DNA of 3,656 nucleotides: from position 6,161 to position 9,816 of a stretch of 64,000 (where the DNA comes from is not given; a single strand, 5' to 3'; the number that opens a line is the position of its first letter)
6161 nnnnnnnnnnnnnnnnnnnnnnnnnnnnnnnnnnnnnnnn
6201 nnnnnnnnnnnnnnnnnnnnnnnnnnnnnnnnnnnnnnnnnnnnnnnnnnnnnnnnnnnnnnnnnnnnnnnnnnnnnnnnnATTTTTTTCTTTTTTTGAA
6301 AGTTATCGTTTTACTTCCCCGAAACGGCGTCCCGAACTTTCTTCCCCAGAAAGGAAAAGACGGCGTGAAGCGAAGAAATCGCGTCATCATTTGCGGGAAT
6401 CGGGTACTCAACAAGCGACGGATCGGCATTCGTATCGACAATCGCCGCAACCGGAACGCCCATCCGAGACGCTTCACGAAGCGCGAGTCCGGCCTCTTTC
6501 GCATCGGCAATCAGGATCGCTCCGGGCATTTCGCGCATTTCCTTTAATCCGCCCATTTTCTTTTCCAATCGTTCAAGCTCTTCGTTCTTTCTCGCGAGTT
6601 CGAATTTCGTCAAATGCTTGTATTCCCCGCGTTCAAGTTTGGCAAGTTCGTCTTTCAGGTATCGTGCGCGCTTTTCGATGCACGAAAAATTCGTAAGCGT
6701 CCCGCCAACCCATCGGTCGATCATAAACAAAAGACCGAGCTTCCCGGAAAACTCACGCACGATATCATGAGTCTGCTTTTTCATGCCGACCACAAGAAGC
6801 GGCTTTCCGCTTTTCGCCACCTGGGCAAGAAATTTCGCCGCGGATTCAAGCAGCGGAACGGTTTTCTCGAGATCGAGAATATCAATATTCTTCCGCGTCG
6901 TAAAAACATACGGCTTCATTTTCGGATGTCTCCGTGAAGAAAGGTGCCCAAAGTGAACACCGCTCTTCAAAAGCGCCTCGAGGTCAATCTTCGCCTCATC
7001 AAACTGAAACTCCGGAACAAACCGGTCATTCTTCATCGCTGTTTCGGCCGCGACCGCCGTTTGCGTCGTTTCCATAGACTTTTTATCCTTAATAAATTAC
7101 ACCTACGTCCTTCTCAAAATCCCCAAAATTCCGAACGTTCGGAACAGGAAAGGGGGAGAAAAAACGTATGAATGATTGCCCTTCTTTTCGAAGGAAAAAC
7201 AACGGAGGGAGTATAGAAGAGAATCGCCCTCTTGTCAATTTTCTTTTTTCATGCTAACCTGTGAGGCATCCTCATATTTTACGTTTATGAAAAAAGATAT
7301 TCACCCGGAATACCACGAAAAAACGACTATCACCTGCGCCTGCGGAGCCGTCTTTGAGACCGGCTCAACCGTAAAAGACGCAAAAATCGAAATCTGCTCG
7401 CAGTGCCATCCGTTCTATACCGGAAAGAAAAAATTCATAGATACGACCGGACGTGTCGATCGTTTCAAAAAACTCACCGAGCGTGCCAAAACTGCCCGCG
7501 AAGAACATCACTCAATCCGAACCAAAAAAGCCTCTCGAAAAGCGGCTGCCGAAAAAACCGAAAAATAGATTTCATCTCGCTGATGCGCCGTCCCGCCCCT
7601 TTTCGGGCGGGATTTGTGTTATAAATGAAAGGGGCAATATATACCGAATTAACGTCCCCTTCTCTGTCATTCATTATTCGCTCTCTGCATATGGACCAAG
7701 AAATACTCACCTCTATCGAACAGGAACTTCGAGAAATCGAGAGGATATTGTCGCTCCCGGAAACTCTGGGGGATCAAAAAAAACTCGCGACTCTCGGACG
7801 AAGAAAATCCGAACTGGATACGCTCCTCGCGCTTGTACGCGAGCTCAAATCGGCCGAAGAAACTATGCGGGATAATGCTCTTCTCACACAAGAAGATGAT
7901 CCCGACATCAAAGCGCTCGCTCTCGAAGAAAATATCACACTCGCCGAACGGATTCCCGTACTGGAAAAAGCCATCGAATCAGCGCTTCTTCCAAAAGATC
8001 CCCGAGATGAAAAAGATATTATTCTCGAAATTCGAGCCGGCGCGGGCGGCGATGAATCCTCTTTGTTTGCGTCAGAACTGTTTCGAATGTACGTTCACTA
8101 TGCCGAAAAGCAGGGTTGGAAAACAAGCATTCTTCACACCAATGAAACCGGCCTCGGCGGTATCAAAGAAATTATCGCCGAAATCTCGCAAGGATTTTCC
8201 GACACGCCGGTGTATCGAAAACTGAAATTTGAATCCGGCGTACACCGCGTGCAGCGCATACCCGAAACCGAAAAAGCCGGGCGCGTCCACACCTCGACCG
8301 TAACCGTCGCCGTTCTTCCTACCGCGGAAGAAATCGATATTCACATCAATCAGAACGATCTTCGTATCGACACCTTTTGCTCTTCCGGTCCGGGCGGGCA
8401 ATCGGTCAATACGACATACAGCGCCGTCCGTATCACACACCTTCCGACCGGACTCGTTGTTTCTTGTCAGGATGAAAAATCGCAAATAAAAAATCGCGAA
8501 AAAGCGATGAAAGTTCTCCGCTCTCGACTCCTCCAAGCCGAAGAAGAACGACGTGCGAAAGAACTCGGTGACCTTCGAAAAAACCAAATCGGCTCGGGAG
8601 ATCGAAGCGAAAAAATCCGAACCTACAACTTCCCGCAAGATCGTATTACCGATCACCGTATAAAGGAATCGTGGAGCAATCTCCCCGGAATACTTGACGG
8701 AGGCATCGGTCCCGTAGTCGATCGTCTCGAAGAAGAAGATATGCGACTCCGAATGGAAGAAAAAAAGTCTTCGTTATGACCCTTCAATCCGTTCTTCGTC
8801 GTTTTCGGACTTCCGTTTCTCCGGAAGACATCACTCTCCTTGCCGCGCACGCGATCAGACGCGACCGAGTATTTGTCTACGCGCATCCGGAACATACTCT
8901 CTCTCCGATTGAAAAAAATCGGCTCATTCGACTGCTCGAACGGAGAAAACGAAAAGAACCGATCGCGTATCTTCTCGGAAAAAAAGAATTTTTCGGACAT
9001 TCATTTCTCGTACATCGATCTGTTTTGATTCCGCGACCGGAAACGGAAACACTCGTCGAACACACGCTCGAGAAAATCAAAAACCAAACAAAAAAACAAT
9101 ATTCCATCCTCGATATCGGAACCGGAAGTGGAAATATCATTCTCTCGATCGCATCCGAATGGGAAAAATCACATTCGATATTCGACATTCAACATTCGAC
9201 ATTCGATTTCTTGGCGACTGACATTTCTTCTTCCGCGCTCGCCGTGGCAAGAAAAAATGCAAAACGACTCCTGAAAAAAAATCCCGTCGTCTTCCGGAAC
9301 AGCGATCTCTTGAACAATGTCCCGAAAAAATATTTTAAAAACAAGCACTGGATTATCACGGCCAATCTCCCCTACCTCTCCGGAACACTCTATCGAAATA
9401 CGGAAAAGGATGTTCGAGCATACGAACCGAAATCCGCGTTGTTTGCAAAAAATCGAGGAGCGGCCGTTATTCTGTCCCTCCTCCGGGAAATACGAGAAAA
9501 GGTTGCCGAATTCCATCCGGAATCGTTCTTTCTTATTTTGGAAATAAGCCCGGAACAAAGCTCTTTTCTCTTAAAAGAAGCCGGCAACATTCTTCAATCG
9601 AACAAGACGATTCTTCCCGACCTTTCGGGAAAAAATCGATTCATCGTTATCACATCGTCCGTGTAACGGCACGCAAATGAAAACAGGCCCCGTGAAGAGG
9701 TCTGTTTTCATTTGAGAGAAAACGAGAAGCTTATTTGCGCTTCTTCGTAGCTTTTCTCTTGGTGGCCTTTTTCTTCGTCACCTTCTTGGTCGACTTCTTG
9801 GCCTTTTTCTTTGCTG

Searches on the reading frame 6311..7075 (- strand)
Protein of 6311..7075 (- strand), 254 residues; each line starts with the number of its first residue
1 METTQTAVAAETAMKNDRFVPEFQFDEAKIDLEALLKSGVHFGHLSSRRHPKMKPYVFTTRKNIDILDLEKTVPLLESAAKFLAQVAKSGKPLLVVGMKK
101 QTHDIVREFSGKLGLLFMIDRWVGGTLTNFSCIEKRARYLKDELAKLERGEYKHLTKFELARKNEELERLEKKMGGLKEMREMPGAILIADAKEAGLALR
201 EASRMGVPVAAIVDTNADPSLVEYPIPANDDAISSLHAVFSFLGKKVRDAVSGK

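Call 9: search_protein_families(library=pfam, proteins=[window:6311-7075:-], max_evalue=0.01)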
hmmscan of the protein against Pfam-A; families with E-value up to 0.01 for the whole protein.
window:6311-7075:- (254 aa): 1 family
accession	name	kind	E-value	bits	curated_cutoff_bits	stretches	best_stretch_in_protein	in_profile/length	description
PF00318.25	Ribosomal_S2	-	1.4e-66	224.3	26.1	1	35-247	1-213/216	Ribosomal protein S2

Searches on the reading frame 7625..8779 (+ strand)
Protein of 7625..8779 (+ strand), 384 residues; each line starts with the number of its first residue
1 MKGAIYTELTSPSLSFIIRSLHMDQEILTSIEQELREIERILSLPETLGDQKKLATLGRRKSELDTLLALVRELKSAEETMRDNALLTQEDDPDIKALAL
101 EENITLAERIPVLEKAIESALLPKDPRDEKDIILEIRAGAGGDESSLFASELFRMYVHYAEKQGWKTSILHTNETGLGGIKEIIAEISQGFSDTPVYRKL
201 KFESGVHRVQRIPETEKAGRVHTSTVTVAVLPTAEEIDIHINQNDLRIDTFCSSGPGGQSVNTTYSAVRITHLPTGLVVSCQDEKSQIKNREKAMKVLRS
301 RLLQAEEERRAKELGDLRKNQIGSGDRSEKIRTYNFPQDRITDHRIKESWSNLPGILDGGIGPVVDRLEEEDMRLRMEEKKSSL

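Call 9: search_protein_families(library=pfam, proteins=[window:7625-8779:+], max_evalue=0.01)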
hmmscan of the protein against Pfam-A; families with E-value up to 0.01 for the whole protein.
window:7625-8779:+ (384 aa): 2 families
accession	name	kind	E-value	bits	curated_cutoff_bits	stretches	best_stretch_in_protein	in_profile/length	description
PF03462.23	PCRF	-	6e-64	215.9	24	1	31-228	1-194/194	PCRF domain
PF00472.26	RF-1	-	5e-44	149.4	35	1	235-345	1-116/116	RF-1 domain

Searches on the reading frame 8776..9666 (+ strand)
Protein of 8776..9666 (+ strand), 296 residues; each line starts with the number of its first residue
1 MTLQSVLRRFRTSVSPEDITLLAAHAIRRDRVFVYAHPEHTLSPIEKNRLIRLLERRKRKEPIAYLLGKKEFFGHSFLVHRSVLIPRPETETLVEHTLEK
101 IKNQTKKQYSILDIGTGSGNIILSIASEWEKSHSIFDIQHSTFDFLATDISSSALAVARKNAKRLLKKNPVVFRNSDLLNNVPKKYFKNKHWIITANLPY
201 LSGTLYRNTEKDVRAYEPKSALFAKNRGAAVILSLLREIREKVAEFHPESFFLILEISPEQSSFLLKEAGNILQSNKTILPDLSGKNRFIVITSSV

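Call 9: search_protein_families(library=pfam, proteins=[window:8776-9666:+], max_evalue=0.01)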
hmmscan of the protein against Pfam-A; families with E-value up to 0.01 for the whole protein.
window:8776-9666:+ (296 aa): 8 families
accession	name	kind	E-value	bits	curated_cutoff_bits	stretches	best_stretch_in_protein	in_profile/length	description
PF17827.6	PrmC_N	-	9.1e-12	45.8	23.4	1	15-68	18-71/71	PrmC N-terminal domain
PF13847.12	Methyltransf_31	-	3e-07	30.7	27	1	106-195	2-79/145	Methyltransferase domain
PF06325.19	PrmA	-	8.2e-06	25.9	22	1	97-198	151-234/296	Ribosomal protein L11 methyltransferase (PrmA)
PF05175.20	MTS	-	0.00011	22.3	23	1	99-187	25-99/170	Methyltransferase small domain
PF13649.12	Methyltransf_25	-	0.00016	22.7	27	1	111-180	1-57/97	Methyltransferase domain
PF01739.24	CheR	-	0.00064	19.6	27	1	93-160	19-82/195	CheR methyltransferase, SAM binding domain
PF08242.18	Methyltransf_12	-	0.0019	19.3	30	1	112-179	1-59/98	Methyltransferase domain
PF09243.16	Rsm22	-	0.0019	18.1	23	0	94-172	19-100/275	Mitochondrial small ribosomal subunit Rsm22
